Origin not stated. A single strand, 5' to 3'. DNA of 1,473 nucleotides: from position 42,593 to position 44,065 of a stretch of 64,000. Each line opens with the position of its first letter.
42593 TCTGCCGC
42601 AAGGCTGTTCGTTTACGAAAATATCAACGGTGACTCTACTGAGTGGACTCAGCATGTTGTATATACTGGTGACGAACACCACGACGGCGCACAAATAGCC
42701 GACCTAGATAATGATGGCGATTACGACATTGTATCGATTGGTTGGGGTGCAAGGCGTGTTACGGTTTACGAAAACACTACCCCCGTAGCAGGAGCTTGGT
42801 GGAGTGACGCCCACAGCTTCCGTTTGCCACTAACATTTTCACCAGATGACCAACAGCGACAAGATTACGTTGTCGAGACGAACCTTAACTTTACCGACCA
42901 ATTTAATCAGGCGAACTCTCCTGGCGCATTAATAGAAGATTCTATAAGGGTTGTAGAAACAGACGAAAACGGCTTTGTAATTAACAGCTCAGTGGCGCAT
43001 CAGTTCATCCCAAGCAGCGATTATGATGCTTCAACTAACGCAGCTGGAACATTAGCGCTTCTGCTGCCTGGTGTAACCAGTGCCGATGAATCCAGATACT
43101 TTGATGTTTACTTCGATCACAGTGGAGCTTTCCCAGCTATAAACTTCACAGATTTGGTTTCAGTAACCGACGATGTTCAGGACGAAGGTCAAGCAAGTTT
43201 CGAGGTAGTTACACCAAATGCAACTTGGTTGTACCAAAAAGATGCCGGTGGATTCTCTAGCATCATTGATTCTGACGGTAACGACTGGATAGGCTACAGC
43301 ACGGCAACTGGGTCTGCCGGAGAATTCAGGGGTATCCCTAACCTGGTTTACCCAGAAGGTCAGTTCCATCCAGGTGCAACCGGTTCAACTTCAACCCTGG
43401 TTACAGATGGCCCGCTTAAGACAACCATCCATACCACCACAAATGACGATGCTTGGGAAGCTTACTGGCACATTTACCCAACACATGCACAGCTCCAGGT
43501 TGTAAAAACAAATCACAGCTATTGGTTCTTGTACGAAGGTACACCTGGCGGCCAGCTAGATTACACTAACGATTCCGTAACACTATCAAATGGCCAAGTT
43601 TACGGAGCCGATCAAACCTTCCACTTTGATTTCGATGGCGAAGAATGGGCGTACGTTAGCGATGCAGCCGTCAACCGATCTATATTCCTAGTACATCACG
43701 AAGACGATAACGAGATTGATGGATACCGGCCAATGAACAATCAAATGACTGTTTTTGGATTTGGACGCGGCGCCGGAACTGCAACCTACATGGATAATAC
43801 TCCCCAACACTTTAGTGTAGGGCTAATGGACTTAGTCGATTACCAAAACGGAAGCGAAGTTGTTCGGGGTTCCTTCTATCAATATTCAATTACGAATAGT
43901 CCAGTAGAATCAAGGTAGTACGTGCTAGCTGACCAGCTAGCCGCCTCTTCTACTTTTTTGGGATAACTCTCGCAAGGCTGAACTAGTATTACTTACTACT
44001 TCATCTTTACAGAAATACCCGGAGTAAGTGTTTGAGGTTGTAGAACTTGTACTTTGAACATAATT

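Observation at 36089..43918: Giant 2.6k-aa surface protein combining three LamG lectin-like modules, FN3/Ig domains and a double FG-GAP beta-propeller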

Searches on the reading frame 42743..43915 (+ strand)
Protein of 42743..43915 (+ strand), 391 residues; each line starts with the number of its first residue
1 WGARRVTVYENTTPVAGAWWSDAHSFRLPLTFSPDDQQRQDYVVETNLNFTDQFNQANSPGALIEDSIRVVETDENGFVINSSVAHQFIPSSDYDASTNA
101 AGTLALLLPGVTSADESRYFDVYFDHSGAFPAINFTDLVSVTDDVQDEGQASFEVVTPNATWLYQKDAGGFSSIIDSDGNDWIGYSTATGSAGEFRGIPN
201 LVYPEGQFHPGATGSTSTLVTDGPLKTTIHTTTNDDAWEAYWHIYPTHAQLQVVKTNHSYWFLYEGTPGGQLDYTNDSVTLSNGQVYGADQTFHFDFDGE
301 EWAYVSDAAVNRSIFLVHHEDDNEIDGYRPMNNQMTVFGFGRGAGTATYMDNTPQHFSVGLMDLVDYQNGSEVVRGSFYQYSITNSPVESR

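Call 12: search_protein_families(library=pfam, proteins=[window:42743-43915:+], max_evalue=10)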
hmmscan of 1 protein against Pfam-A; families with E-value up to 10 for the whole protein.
seq(391 aa): 1 family
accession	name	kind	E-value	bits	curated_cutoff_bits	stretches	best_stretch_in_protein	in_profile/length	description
PF08460.16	SH3_5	-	0.011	16.2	22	1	155-191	26-62/68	Bacterial SH3 domain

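Call 13: search_solved_structures(query=window:42743-43915:+, max_evalue=10)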
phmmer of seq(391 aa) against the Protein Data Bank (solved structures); distinct sequences matched with E-value up to 10: 3.
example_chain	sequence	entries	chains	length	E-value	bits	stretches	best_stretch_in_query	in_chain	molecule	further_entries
4bps_A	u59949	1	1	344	0.097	15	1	212-248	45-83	FKBO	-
10op_H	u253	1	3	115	0.73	12.1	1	87-131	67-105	545S Light Chain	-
9c39_C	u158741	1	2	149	0.81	11.9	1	67-139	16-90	Phage protein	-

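Call 14: find_homologous_proteins(query=window:42743-43915:+, max_evalue=0.001)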
Query seq(391 aa) (391 aa): 1693 proteins with E <= 0.001 among 6191 candidates; the best 120 are listed.
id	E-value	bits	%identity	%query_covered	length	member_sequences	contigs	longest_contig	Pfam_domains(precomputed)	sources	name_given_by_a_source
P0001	4.1e-103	364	44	97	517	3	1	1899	-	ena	-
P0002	5.5e-103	363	45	96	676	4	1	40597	-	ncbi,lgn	-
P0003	1.2e-102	362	46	94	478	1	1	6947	-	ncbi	-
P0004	1.4e-101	359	48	93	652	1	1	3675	-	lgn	-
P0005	1.7e-101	358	46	96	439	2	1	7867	-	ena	-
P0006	4.9e-101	357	47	93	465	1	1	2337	-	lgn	-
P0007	6.6e-101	356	46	94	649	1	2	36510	PF00041.28,PF16656.12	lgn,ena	-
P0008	3.3e-99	351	46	92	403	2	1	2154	-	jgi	jgi:hypothetical protein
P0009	5.5e-99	350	45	94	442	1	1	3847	PF18884.6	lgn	-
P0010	1.2e-98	349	44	94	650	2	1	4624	PF18998.7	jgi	-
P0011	3.7e-98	347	42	95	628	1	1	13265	-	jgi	jgi:hypothetical protein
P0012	6.0e-98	347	43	94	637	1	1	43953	-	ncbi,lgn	-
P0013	8.9e-98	346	43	94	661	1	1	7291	-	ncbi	-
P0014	2.5e-97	345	43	93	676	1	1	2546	-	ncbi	-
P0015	7.5e-97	343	44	93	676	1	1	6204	-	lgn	-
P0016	1.4e-96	342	47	97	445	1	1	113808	-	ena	-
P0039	8.9e-93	330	45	91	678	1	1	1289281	PF01839.30,PF13517.13,PF02018.24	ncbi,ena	-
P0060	1.0e-90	323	44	94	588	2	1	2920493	-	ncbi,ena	-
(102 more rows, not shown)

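Call 23: predict_structure(alignment_id=A1)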
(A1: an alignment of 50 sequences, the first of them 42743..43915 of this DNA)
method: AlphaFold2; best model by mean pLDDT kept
length: 391 residues; sequences in the alignment: 50
mean_pLDDT: 93.3   pTM: 0.90
mean pLDDT of the five models: 93.3, 92.7, 92.1, 92.0, 91.1
residues with pLDDT >= 90: 346; 70-90: 20; 50-70: 14; < 50: 11
segments of 3 or more residues with pLDDT < 50: 8-14
pLDDT, mean of each block of 10 residues (from residue 1): 46 62 96 97 98 98 98 96 97 98 98 97 98 95 97 98 97 97 79 77 89 96 98 98 98 97 95 96 98 95 98 98 95 93 90 97 97 97 97 92
secondary structure, 60 per line:
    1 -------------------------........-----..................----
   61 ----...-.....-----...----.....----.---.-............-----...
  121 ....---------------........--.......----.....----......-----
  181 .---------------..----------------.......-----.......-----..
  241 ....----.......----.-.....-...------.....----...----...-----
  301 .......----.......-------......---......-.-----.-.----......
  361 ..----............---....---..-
elements in order: E26-33 E39-49 H50-56 E69-73 E79-81 E86-90 E101-112 E118-124 E140-147 E150-156 E161-165 E170-175 E215-221 E227-233 E239-244 E249-255 E262-266 E277-281 E286-288 E293-295 E301-307 E312-318 E326-331 E335-340 E355-362 H367-378 E382-385

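Call 25: fold_search(model_id=the predicted structure, library=pdb)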
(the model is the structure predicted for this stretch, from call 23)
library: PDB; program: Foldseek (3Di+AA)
matches with E <= 10: 818; with E <= 0.001: 42
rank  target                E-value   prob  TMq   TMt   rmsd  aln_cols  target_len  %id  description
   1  2wyi_B                1.3e-08  1.00  0.49  0.24  10.3       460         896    8  Structure of the Streptococcus pyogenes family GH38 alpha-mannosidase complexed with swainsonine (released 2010-02-16)
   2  5kbp_B                1.5e-08  1.00  0.49  0.24  10.3       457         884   10  The crystal structure of an alpha-mannosidase from Enterococcus faecalis V583 (released 2016-07-13)
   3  6rpc                  4.2e-08  1.00  0.41  0.18  10.4       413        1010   10  GOLGI ALPHA-MANNOSIDASE II (released 2020-07-08)
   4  5kbp_A                4.4e-08  1.00  0.48  0.24  10.4       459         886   10  The crystal structure of an alpha-mannosidase from Enterococcus faecalis V583 (released 2016-07-13)
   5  9ftq                  5.7e-08  1.00  0.44  0.20  10.1       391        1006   10  Drosophila golgi alpha-mannosidase II (dGMII) in complex with swainsonine-configured alkyl indolizidine (released 2024-10-09)
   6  9ftr                  6.3e-08  1.00  0.43  0.19   9.1       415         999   10  Drosophila golgi alpha-mannosidase II (dGMII) in complex with amide modified swainsonine-configured alkyl indolizidine (released 2024-10-09)
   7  6rqz                  9.0e-08  1.00  0.43  0.19   9.8       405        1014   10  GOLGI ALPHA-MANNOSIDASE II complex with Manno-epi-cyclophellitol aziridine (released 2020-07-08)
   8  3lvt                  1.0e-07  1.00  0.51  0.26   8.5       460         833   10  The Crystal Structure of a Protein in the Glycosyl Hydrolase Family 38 from Enterococcus faecalis to 2.55A (released 2010-03-16)
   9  6rrx                  1.0e-07  1.00  0.45  0.20   9.2       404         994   11  GOLGI ALPHA-MANNOSIDASE II in complex with (2S,3R)-2-(Hydroxymethyl)-3-piperidinol (released 2020-07-08)
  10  6rrn                  1.6e-07  1.00  0.46  0.21   8.2       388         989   12  GOLGI ALPHA-MANNOSIDASE II in complex with pentyl 2,5-dideoxy-2,5-imino-D-talo-hexonamide (released 2020-07-08)
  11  2wyh_B                1.8e-07  1.00  0.50  0.24  10.3       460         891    9  Structure of the Streptococcus pyogenes family GH38 alpha-mannosidase (released 2010-02-16)
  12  6rs0                  1.9e-07  1.00  0.46  0.21   9.3       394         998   11  GOLGI ALPHA-MANNOSIDASE II in complex with (2S,3S,4R,5R)-1-(2-(Benzyloxy)ethyl)-2-(hydroxymethyl)piperidine-3,4,5-triol (released 2020-07-08)
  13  6rrh                  2.2e-07  1.00  0.46  0.21   9.0       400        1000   10  GOLGI ALPHA-MANNOSIDASE II (released 2020-07-08)
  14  6rru                  3.1e-07  1.00  0.41  0.19   9.4       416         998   10  GOLGI ALPHA-MANNOSIDASE II in complex with (5R,6R,7S,8S)-5,6,7,8-tetrahydro-5-(hydroxymethyl)-3-(3-phenylpropyl)imidazo[ (released 2020-07-08)
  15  3bup                  3.8e-07  1.00  0.46  0.20  10.1       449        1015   10  Golgi alpha-mannosidase II D341N acid-base catalyst mutant with bound mannose (released 2008-07-01)
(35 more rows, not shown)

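Call 28: find_encoding_contigs(protein=P0060, flank=8000, max_places=2)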
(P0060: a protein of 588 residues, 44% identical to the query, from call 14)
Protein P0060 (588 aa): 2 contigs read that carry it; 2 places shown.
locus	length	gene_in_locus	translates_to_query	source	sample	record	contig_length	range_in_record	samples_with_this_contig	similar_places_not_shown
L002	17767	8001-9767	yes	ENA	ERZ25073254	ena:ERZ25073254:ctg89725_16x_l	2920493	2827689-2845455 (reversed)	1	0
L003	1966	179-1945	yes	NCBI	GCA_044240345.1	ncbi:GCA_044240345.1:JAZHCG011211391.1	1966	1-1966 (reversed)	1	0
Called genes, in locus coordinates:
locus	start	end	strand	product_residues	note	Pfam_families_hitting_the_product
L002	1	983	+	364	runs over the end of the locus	PF22660:RS_preATP-grasp-like, PF02222:ATP-grasp, PF17769:PurK_C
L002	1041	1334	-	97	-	-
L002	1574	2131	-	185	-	PF01300:Sua5_yciO_yrdC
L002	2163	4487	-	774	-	PF01751:Toprim, PF01131:Topoisom_bac, PF01396:Zn_ribbon_Top1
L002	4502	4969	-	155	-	PF04361:DUF494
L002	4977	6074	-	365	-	PF02481:DNA_processg_A, PF17782:WHD_DprA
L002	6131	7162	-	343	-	PF01476:LysM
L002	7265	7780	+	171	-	PF01327:Pep_deformylase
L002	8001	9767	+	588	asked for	-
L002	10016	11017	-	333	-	-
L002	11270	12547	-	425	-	PF23892:Ig_CycH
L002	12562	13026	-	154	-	PF03918:CcmH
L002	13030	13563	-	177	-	PF08534:Redoxin, PF00578:AhpC-TSA, PF13098:Thioredoxin_2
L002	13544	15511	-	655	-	PF01578:Cytochrom_C_asm, PF16327:CcmF_C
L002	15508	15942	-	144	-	PF03100:CcmE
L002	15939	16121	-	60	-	PF04995:CcmD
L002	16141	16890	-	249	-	PF01578:Cytochrom_C_asm, PF27518:CcmC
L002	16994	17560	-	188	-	PF03379:CcmB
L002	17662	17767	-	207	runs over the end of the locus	PF00005:ABC_tran, PF13304:AAA_21 (faint)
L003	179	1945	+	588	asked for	-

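Call 29: find_encoding_contigs(protein=P0039, flank=8000, max_places=2)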
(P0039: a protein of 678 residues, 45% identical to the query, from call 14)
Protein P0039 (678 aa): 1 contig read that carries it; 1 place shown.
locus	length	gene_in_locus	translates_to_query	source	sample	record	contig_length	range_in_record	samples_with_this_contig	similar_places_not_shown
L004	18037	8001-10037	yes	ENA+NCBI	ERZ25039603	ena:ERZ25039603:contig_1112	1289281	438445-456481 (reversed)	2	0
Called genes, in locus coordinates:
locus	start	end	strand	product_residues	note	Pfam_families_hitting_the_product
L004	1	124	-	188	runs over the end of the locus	PF00890:FAD_binding_2 (weak), PF01266:DAO, PF01946:Thi4 (weak), PF03486:HI0933_like (weak), PF07992:Pyr_redox_2 (weak), PF12831:FAD_oxidored (weak), PF13450:NAD_binding_8, PF01593:Amino_oxidase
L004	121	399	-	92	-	-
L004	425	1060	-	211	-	PF00106:adh_short, PF01370:Epimerase (weak), PF08659:KR, PF13561:adh_short_C2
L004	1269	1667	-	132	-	PF12146:Hydrolase_4 (faint), PF12695:Abhydrolase_5, PF20408:Abhydrolase_11 (weak)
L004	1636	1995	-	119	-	PF12695:Abhydrolase_5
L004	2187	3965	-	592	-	PF02384:N6_Mtase, PF07669:Eco57I, PF22837:M_Eco57I_C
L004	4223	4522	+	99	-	-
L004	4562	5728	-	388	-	PF13489:Methyltransf_23, PF08484:Methyltransf_14, PF22674:C2185-like_N (weak)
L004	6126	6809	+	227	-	PF13517:FG-GAP_3 (faint)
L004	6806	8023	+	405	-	PF01839:FG-GAP (faint), PF13517:FG-GAP_3 (faint)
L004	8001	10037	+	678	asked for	PF01839:FG-GAP (faint), PF13517:FG-GAP_3, PF02018:CBM_4_9 (weak)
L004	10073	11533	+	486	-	PF02018:CBM_4_9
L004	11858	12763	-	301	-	PF10364:NKWYS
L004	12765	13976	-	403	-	PF13649:Methyltransf_25 (faint), PF13489:Methyltransf_23, PF13847:Methyltransf_31 (weak), PF08241:Methyltransf_11 (weak), PF08484:Methyltransf_14, PF22674:C2185-like_N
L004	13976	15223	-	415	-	PF08421:Methyltransf_13, PF13489:Methyltransf_23, PF08241:Methyltransf_11, PF08242:Methyltransf_12, PF13649:Methyltransf_25 (faint), PF08484:Methyltransf_14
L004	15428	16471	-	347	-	PF01073:3Beta_HSD, PF01370:Epimerase, PF04321:RmlD_sub_bind, PF16363:GDP_Man_Dehyd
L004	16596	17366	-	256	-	PF00483:NTP_transferase, PF12804:NTP_transf_3 (weak)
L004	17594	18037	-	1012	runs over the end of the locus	PF07081:DUF1349, PF18998:Flg_new_2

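Call 30: find_encoding_contigs(protein=P0016, flank=8000, max_places=2)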
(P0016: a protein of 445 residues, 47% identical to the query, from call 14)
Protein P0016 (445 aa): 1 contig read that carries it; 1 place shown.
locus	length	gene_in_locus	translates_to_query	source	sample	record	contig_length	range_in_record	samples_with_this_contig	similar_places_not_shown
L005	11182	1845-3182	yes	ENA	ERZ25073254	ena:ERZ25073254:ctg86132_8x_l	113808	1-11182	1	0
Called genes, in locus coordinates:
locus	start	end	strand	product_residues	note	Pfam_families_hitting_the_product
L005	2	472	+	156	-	?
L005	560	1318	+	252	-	PF01609:DDE_Tnp_1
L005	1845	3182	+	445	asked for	-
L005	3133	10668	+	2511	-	PF13385:Laminin_G_3, PF02210:Laminin_G_2 (weak), PF00041:fn3 (weak), PF02210:Laminin_G_2 (weak), PF13385:Laminin_G_3, PF13385:Laminin_G_3, PF13385:Laminin_G_3, PF13517:FG-GAP_3, +9 more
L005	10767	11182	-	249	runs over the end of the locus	PF16357:PepSY_TM_like_2 (faint), PF03929:PepSY_TM (weak)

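Call 31: find_related_loci(query=A1, collection=genome_contigs, flank=9000)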
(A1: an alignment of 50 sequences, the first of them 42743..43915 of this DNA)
Query A1 (391 aa) in genome_contigs; peptide patterns used: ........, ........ (x = any residue, [..] = any of these).
599 stretches matched a pattern (row limit reached: there are more); 569 encode a relative of the query (tblastn E <= 1e-3); the best 80 are kept; 80 distinct loci.
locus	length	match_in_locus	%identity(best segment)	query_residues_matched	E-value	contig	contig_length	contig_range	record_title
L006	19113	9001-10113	47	16-383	2e-114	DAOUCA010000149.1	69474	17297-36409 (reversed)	MAG TPA_asm: Caldilineaceae bacterium isolate H76_764 k137_79831, whole genome shotgun sequence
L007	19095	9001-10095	50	16-375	4e-110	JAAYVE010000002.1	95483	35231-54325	MAG: Deltaproteobacteria bacterium isolate AS27yjCOA_29 5660_AS27, whole genome shotgun sequence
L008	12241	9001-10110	43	17-383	3e-103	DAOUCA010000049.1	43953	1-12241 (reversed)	MAG TPA_asm: Caldilineaceae bacterium isolate H76_764 k137_20303, whole genome shotgun sequence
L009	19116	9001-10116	43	17-386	3e-103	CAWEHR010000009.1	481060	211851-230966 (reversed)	MAG: uncultured Gammaproteobacteria bacterium isolate MFD09779.bin.1.234 genome assembly, contig: contig_3838, whole gen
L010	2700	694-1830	42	14-391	2e-106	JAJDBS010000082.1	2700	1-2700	MAG: Nitrospirales bacterium isolate OFTM76 OFTM76_81, whole genome shotgun sequence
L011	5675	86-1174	48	19-382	2e-102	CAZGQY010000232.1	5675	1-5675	MAG TPA_asm: uncultured Methylococcaceae bacterium isolate binchicken_co46_824 genome assembly, contig: NODE_29487_lengt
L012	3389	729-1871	46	10-389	5e-103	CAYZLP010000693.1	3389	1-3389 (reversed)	MAG TPA_asm: uncultured Caldilineaceae bacterium isolate binchicken_co176_4 genome assembly, contig: NODE_34440_length_3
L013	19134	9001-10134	45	10-384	2e-100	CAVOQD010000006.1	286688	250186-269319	MAG: uncultured Chloroflexia bacterium isolate MFD09964.bin.1.142 genome assembly, contig: contig_13429, whole genome sh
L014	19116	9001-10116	45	15-384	1e-100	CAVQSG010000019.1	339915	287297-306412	MAG: uncultured Chloroflexia bacterium isolate MFD09779.bin.3.497 genome assembly, contig: contig_42786, whole genome sh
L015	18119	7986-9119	45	16-391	7e-104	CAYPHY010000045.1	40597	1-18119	MAG TPA_asm: uncultured Ardenticatenaceae bacterium isolate binchicken_co59_761 genome assembly, contig: NODE_1579_lengt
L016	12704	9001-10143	45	18-391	7e-100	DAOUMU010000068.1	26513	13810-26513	MAG TPA_asm: Anaerolineae bacterium isolate W92_265 k127_553123, whole genome shotgun sequence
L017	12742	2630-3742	45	14-384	2e-99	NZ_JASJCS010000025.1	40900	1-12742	MAG: Ilumatobacter sp. isolate MO_167.B34 MO_167.c_642, whole genome shotgun sequence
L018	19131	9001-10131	44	15-391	9e-99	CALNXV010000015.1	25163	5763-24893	MAG: uncultured Microthrixaceae bacterium isolate LOGT_bin.0073 genome assembly, contig: contig_49990, whole genome shot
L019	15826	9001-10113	43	8-378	2e-98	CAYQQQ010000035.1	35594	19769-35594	MAG TPA_asm: uncultured Microthrixaceae bacterium isolate SRP292972_co1_121 genome assembly, contig: NODE_635_length_355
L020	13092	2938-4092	43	5-389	1e-98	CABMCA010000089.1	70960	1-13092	uncultured archaeon isolate LFW-24 genome assembly, contig: LFW24_61, whole genome shotgun sequence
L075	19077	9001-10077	43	19-375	1e-90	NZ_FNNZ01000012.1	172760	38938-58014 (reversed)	Thiocapsa roseopersicina strain DSM 217, whole genome shotgun sequence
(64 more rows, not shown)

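Call 41: search_solved_structures(query=A1, max_evalue=10)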
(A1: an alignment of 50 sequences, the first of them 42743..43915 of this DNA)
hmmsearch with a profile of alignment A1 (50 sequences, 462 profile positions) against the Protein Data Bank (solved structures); distinct sequences matched with E-value up to 10: 2.
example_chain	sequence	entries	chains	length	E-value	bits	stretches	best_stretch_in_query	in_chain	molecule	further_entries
7tmv_A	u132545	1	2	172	0.76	11.4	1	26-121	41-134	Putative structural protein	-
1gg4_A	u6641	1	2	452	1.8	10.2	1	186-215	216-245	UDP-N-ACETYLMURAMOYLALANYL-D-GLUTAMYL-2,6-DIAMINOPIMELATE-D-ALANYL-D-ALANYL LIGASE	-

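Call 42: search_protein_representatives(alignment_id=A1)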
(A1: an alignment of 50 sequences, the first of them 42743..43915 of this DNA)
Query: 50 sequences, 462 profile positions. Proteins with E-value up to 0.001 (for the whole library): 2131; up to 1e-10: 1578; up to 1e-30: 881. The best 150 are listed.
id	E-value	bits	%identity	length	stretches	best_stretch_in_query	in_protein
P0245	4.3e-186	635.4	-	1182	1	26-434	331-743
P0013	1.7e-182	623.5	-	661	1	16-450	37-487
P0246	1.9e-181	620.1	-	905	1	22-421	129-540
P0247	1.5e-180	617.1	-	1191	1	17-410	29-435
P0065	4.0e-178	609.1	-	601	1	16-410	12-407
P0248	4.1e-178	609.1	-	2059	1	26-410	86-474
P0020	2.7e-177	606.4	-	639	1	26-420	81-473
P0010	8.0e-177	604.8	-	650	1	23-409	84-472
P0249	1.2e-176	604.3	-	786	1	24-424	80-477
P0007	6.4e-176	601.8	-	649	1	22-428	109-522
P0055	2.0e-175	600.2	-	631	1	21-420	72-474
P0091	5.0e-175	598.9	-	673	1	21-403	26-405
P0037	1.0e-174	597.8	-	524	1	20-423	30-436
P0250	1.1e-174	597.8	-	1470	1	26-431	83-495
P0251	1.5e-174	597.3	-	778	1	24-437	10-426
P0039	4.7e-162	556.1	-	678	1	50-409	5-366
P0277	1.3e-160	551.4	-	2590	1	17-401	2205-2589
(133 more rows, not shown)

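Call 76: search_protein_families(library=pfam, alignment_id=A1, max_evalue=1)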
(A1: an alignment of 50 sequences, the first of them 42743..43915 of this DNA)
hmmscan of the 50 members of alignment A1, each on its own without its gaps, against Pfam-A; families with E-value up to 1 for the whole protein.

A. member 1, window:42743-43915:+ (391 aa): 1 family
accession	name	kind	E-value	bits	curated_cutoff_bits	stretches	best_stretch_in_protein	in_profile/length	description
PF08460.16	SH3_5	-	0.011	16.2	22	1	155-191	26-62/68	Bacterial SH3 domain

B. families by the number of members that match (of 50 scanned): 28 families (the first 25 are shown)
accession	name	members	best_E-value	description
PF00041.27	fn3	3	8e-10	Fibronectin type III domain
PF13517.12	FG-GAP_3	2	5.2e-15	FG-GAP-like repeat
PF16656.11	Pur_ac_phosph_N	2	1.3e-06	Purple acid Phosphatase, N-terminal domain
PF01839.29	FG-GAP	2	2.6e-06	FG-GAP repeat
PF14292.12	SusE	2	0.0072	SusE outer membrane protein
PF02369.22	Big_1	2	0.084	Bacterial Ig-like domain (group 1)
PF13385.13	Laminin_G_3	1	1.7e-16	Concanavalin A-like lectin/glucanases superfamily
PF18998.6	Flg_new_2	1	5.6e-08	Divergent InlB B-repeat domain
PF18884.5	TSP3_bac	1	4.9e-07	Bacterial TSP3 repeat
PF02018.23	CBM_4_9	1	3e-06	Carbohydrate binding domain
PF10342.15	Kre9_KNH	1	1.4e-05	Kre9/KNH-like N-terminal Ig-like domain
PF17957.7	Big_7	1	3.9e-05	Bacterial Ig domain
PF13927.12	Ig_3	1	0.0015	Immunoglobulin domain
PF02210.31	Laminin_G_2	1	0.0015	Laminin G domain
PF13240.11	Zn_Ribbon_1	1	0.0032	zinc-ribbon domain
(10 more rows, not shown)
